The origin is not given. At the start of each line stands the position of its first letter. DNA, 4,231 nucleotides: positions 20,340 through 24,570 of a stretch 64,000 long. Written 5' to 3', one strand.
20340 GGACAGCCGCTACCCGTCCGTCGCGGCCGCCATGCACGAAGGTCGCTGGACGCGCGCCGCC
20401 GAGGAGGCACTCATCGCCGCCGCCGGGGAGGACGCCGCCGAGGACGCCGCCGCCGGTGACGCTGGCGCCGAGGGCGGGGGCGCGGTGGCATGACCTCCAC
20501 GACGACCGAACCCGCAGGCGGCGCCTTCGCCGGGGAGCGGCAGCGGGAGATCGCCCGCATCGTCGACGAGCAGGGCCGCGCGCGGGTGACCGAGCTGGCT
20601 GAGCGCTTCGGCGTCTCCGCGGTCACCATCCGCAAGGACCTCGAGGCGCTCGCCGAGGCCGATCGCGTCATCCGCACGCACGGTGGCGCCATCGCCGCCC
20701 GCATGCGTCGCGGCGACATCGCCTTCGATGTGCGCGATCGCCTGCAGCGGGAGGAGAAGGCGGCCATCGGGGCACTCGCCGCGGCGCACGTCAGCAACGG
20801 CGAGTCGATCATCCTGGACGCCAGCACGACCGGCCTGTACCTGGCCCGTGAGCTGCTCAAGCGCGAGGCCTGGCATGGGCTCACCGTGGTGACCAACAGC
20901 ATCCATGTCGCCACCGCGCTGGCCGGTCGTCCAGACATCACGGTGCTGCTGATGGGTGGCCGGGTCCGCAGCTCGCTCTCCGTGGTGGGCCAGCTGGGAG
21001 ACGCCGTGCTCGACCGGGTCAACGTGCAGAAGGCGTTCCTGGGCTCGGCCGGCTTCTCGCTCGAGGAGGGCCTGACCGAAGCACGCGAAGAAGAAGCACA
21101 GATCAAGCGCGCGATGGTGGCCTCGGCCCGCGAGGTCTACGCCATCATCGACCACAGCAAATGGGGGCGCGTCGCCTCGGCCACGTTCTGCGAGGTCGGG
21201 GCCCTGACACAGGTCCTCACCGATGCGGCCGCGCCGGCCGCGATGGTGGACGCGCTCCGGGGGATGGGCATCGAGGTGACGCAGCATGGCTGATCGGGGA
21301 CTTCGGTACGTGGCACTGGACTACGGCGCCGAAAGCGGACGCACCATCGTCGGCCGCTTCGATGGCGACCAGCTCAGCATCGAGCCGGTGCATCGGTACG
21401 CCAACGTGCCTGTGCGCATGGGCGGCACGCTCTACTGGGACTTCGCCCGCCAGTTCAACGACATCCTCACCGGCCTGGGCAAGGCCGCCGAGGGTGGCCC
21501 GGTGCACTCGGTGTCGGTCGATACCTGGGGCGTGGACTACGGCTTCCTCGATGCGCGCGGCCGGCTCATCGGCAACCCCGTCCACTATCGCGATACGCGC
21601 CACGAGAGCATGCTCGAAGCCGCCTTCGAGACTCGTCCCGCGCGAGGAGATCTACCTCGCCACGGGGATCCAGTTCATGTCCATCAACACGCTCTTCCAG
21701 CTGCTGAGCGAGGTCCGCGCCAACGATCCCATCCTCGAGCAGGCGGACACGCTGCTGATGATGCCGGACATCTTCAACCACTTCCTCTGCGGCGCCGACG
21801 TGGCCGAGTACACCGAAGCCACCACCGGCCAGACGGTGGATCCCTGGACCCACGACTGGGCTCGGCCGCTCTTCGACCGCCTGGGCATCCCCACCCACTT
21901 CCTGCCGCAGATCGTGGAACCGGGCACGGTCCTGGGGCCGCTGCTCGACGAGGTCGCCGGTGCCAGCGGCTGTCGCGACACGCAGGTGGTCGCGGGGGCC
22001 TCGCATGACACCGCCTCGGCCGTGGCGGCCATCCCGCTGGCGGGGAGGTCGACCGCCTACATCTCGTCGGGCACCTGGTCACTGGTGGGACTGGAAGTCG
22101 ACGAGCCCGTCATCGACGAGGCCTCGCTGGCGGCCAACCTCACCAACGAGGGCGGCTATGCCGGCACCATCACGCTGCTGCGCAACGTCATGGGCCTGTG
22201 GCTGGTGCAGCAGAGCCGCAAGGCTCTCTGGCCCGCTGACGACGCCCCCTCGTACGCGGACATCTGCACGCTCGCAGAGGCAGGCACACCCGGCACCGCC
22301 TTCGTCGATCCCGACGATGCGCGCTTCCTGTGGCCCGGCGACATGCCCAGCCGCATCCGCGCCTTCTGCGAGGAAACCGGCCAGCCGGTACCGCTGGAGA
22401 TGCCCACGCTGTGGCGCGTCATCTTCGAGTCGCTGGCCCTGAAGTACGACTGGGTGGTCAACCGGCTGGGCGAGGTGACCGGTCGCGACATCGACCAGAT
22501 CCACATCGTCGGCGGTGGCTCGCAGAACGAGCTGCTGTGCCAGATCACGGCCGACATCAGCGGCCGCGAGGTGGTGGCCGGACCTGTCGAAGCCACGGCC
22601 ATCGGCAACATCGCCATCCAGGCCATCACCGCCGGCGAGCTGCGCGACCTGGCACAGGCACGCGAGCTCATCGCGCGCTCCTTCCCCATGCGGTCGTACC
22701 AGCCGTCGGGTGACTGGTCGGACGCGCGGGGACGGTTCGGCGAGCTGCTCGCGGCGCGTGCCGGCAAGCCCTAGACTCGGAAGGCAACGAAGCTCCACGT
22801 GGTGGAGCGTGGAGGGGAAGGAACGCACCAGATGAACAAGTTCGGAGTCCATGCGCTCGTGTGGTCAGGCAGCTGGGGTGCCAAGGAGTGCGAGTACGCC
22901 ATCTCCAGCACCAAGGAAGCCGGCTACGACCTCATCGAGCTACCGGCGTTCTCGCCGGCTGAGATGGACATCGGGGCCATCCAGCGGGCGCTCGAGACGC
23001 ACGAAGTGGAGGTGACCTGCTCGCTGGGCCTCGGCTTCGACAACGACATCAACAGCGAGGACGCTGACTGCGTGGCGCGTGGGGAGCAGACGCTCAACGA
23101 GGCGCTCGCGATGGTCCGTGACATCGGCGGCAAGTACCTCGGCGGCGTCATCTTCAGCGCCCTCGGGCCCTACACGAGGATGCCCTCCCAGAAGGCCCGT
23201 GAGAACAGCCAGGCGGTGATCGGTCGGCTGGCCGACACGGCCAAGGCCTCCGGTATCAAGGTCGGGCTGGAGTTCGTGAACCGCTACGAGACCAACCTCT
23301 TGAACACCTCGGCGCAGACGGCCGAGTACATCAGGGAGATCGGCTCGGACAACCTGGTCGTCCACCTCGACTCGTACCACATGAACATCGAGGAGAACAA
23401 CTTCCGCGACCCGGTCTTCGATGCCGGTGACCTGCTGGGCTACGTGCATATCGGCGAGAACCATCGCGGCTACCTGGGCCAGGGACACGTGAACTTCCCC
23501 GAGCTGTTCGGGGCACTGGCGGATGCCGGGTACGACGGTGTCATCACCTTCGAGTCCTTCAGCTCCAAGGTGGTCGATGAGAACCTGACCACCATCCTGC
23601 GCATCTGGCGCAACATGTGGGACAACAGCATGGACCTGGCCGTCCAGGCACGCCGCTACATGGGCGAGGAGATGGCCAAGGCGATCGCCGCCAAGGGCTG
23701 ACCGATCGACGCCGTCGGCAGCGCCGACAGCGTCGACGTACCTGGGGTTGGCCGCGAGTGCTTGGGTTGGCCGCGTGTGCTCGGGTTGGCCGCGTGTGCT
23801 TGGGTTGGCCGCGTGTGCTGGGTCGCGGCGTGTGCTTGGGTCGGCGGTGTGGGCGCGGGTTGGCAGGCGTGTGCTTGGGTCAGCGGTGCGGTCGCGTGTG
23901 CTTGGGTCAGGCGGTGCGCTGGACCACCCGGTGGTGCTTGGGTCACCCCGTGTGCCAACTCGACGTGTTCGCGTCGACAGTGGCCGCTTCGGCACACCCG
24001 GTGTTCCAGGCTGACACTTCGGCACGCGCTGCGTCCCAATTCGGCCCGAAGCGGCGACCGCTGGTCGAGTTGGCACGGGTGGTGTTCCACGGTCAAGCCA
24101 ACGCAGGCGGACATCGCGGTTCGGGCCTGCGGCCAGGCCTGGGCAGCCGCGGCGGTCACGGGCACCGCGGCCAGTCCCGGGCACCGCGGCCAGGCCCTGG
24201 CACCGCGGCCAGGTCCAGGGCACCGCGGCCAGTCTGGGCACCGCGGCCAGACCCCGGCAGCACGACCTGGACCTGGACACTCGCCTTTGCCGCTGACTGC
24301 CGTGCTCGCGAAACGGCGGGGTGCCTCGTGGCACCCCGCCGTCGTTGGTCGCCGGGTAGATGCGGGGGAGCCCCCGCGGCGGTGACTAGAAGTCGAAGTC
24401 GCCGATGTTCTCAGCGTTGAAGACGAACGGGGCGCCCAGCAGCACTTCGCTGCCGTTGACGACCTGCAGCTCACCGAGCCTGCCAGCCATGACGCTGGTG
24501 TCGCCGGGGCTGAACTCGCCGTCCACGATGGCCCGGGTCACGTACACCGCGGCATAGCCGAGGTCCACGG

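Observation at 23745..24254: Two oppositely oriented 19-bp tandem arrays around a nested palindrome between convergent operons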

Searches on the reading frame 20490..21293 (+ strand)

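Call 8: search_protein_families(library=pfam, proteins=[window:20490-21293:+])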
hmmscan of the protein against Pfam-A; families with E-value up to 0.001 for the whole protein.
window:20490-21293:+ (267 aa): 6 families
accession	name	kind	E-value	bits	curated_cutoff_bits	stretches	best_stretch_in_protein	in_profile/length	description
PF00455.28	DeoRC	-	1e-46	159.3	31.8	1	86-245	2-159/160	DeoR C terminal sensor domain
PF08220.18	HTH_DeoR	-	2.8e-16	59.4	21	1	17-69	1-53/57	DeoR-like helix-turn-helix domain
PF08279.18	HTH_11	-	7.5e-06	26.2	25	1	17-57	1-42/55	HTH domain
PF19187.6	HTH_PafC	-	4.9e-05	23.6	32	1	25-87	13-75/115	PafC helix-turn-helix domain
PF09743.14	E3_UFM1_ligase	-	9e-05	22.7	23.2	1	19-100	58-140/272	E3 UFM1-protein ligase 1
PF00392.27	GntR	-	9.4e-05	22.4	27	1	33-68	27-62/64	Bacterial regulatory proteins, gntR family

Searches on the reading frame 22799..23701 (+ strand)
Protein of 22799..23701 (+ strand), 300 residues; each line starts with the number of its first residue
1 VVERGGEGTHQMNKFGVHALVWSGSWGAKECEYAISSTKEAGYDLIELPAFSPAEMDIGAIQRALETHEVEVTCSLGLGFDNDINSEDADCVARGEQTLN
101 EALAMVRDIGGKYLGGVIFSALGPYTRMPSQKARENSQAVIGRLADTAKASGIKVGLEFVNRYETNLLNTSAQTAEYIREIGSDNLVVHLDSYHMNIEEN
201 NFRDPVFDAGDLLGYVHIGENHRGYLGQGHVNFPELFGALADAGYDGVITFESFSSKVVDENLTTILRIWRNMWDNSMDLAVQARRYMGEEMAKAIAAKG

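Call 8: search_protein_families(library=pfam, proteins=[window:22799-23701:+])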
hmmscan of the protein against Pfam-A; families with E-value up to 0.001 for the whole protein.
window:22799-23701:+ (300 aa): 1 family
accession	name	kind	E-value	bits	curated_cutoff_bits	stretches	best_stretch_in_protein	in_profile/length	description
PF01261.30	AP_endonuc_2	-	9.6e-35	120.9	31.1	1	38-261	4-234/249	Xylose isomerase-like TIM barrel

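Call 16: find_related_loci(query=window:22799-23701:+, collection=genome_contigs, flank=4000)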
Query window:22799-23701:+ (300 aa) in genome_contigs; peptide patterns used: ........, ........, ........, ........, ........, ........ (x = any residue, [..] = any of these).
526 stretches matched a pattern; 485 encode a relative of the query (tblastn E <= 1e-3); the best 80 are kept; 80 distinct loci.
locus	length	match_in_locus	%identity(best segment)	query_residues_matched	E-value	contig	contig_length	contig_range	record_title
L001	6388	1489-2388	91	1-300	0e+0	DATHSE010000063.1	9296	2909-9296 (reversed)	MAG TPA_asm: Anaerolineae bacterium isolate SMAG_U16043 k141_303848, whole genome shotgun sequence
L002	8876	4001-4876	88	1-292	2e-178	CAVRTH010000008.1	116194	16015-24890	MAG: uncultured Chloroflexia bacterium isolate MFD02923.bin.2.100 genome assembly, contig: contig_39529, whole genome sh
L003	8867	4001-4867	89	2-292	1e-176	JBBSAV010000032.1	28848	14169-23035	MAG: Candidatus Limnocylindrales bacterium isolate La6_metabat2.046 La6_metabat2.046_K_103064_L_28848_cov_12.9168, whole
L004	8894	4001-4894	88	4-300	3e-175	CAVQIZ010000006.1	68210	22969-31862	MAG: uncultured Chloroflexia bacterium isolate MFD09779.bin.2.43 genome assembly, contig: contig_77262, whole genome sho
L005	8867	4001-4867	88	2-292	2e-174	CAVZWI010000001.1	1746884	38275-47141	MAG: uncultured Chloroflexia bacterium isolate MFD02416.bin.2.31 genome assembly, contig: contig_29965, whole genome sho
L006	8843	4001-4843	90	12-292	3e-174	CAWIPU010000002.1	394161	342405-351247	MAG: uncultured Chloroflexia bacterium isolate MFD01721.bin.1.359 genome assembly, contig: contig_16695, whole genome sh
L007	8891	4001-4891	85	3-300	3e-173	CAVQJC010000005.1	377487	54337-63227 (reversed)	MAG: uncultured Chloroflexia bacterium isolate MFD09779.bin.2.210 genome assembly, contig: contig_26521, whole genome sh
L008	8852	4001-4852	83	12-295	9e-167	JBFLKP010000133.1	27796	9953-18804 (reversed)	MAG: Candidatus Limnocylindrales bacterium isolate RS2.bin12 k97_175772, whole genome shotgun sequence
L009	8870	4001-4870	87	4-292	1e-170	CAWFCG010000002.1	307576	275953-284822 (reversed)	MAG: uncultured Chloroflexia bacterium isolate MFD04716.bin.1.249 genome assembly, contig: contig_11971, whole genome sh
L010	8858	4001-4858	78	12-297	8e-156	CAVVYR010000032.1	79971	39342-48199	MAG: uncultured Chloroflexia bacterium isolate MFD03804.bin.2.50 genome assembly, contig: contig_89762, whole genome sho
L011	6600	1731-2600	76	6-295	3e-153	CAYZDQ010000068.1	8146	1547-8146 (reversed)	MAG TPA_asm: uncultured Anaerolineaceae bacterium isolate SRP167671_co1_166 genome assembly, contig: NODE_10489_length_8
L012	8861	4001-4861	75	11-297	1e-150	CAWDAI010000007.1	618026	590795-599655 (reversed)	MAG: uncultured Chloroflexia bacterium isolate MFD01721.bin.1.20 genome assembly, contig: contig_29304, whole genome sho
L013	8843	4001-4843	80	12-292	6e-159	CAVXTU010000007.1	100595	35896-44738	MAG: uncultured Chloroflexia bacterium isolate MFD05684.bin.2.84 genome assembly, contig: contig_53590, whole genome sho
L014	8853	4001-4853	84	12-295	3e-144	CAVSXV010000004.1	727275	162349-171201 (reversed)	MAG: uncultured Chloroflexia bacterium isolate MFD05684.bin.2.109 genome assembly, contig: contig_11887, whole genome sh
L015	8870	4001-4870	79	6-295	8e-158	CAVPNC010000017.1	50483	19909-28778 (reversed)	MAG: uncultured Chloroflexia bacterium isolate MFD09964.bin.2.136 genome assembly, contig: contig_5775, whole genome sho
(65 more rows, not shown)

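Call 24: find_encoding_contigs(protein=window:22799-23701:+, flank=3000, max_places=10)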
Protein window:22799-23701:+ (300 aa): no gene with exactly this product is on record in the collection.

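Call 87: find_homologous_proteins(query=window:22799-23701:+, max_evalue=1e-120)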
Query window:22799-23701:+ (300 aa): 118 proteins with E <= 1e-120 among 6972 candidates.
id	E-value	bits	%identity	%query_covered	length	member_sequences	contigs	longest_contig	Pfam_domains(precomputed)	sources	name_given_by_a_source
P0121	1.1e-176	604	92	96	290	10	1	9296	PF01261.31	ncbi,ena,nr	ncbi:MAG TPA: sugar phosphate isomerase/epimerase [Anaerolineae bacterium]|nr:sugar phosphate isomer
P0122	1.5e-175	601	91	96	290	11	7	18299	PF01261.31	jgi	jgi:D-psicose/D-tagatose/L-ribulose 3-epimerase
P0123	1.9e-169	581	88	96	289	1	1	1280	PF01261.31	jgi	jgi:D-psicose/D-tagatose/L-ribulose 3-epimerase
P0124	5.7e-169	579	90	94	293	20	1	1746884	PF01261.31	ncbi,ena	-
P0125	3.3e-168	577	88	96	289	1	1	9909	PF01261.31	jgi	-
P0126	4.5e-168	576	87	96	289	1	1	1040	PF01261.31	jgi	jgi:D-psicose/D-tagatose/L-ribulose 3-epimerase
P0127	7.3e-168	575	88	96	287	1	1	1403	PF01261.31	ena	-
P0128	3.1e-167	573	87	96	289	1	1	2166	PF01261.31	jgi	jgi:D-psicose/D-tagatose/L-ribulose 3-epimerase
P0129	1.4e-166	571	87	96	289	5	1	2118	PF01261.31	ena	-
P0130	1.1e-165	568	88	95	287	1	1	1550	PF01261.31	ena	-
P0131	1.8e-164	564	86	96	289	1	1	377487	PF01261.31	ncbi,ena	-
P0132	1.1e-163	562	87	95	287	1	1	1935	PF01261.31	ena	-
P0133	4.0e-163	560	86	96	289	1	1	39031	PF01261.31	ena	-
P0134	3.3e-162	557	86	95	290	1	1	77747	PF01261.31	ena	-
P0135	1.8e-161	554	84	97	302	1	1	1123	PF01261.31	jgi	-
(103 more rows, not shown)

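Call 88: find_encoding_contigs(protein=P0122, flank=2500, max_places=8)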
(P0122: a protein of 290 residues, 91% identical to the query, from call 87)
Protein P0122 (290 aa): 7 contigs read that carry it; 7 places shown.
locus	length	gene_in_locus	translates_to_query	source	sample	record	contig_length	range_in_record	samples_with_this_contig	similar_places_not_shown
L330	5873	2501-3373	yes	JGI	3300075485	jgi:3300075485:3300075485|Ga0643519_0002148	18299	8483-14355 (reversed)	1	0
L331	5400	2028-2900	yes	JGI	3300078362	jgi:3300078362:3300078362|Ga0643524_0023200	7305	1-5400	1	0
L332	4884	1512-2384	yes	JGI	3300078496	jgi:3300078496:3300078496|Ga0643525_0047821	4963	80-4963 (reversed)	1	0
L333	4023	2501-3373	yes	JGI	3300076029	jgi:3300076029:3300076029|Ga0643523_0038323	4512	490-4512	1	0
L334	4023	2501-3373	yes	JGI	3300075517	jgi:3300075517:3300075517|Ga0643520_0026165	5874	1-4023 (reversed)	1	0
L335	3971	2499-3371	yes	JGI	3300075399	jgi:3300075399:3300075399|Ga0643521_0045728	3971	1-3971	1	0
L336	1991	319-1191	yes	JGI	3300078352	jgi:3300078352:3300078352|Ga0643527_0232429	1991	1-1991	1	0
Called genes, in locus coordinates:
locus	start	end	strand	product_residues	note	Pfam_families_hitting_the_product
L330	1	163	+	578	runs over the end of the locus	PF08240:ADH_N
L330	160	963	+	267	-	PF08220:HTH_DeoR, PF08279:HTH_11 (weak), PF00455:DeoRC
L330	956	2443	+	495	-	PF00370:FGGY_N, PF02782:FGGY_C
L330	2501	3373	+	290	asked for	PF01261:AP_endonuc_2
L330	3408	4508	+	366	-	PF01208:URO-D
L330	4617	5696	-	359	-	PF13407:Peripla_BP_4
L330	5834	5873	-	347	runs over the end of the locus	PF02653:BPD_transp_2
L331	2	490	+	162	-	?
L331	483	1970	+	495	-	PF00370:FGGY_N, PF02782:FGGY_C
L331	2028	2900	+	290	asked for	PF01261:AP_endonuc_2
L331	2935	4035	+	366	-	PF01208:URO-D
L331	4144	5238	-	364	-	PF13407:Peripla_BP_4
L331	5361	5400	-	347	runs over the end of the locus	PF02653:BPD_transp_2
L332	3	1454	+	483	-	?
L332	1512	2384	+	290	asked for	PF01261:AP_endonuc_2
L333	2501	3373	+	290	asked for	PF01261:AP_endonuc_2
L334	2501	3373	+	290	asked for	PF01261:AP_endonuc_2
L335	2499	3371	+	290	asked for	PF01261:AP_endonuc_2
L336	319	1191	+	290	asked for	PF01261:AP_endonuc_2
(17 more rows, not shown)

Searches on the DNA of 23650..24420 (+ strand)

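Call 60: search_rna_families(source=window, start=23650, end=24420, threshold=evalue, max_evalue=5)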
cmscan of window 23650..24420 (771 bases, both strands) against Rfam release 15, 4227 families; matches with E-value up to 5: 3.
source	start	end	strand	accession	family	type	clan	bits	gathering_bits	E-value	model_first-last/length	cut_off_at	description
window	24043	24127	-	RF03209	MIR9657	Gene; miRNA;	-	22.9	53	0.4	1-85/85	no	MIR9657 microRNA precursor family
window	24314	24341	-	RF01759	sucC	Cis-reg;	-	18.9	50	0.28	9-37/70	no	sucC RNA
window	24312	24342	+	RF02241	Xoo2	Gene; sRNA;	-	14.9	45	3.6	43-72/78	no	Xanthomonadaceae sRNA Xoo2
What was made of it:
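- On Any Rfam RNA family: The best sub-threshold hits have E 0.28-3.6 and scores far below the cut-offs (call 60).
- Tried and rejected: Rfam at a permissive threshold gave only noise (call 60).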

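Call 83: search_dna_similar(query=window:23702-24385:+, collection=plasmids, mode=distant, max_rows=10)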
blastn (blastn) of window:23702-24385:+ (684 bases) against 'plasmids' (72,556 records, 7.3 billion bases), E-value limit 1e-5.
No match.
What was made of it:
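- On Plasmid iterons / partition centromere: There is no plasmid match (call 83).
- Closest known: Plasmid iterons. Different: There is no rep gene, no AT-rich unwinding element and no plasmid context, and the plasmid collection gives no match (call 83).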

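Call 84: search_dna_similar(query=window:23702-24385:+, collection=phages, mode=distant, max_rows=10)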
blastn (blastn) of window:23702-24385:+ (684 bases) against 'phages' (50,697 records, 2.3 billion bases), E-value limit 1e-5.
No match.

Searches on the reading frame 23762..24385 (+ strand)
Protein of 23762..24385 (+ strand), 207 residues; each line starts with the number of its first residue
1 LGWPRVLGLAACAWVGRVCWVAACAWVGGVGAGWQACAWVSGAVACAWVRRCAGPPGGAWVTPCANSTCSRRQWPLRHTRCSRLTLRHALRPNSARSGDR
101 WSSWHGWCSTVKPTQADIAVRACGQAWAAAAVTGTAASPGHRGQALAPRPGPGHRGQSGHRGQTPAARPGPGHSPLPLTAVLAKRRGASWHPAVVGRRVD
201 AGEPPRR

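Call 37: find_homologous_proteins(query=window:23762-24385:+, max_evalue=0.001)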
Query window:23762-24385:+: 1708 candidates shared short words with the query, none scored E <= 0.001.
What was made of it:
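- The ORF translation finds no homologue (call 37).
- Tried and rejected: The translated ORF across the arrays (23762-24385) found no protein homologue (call 37).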
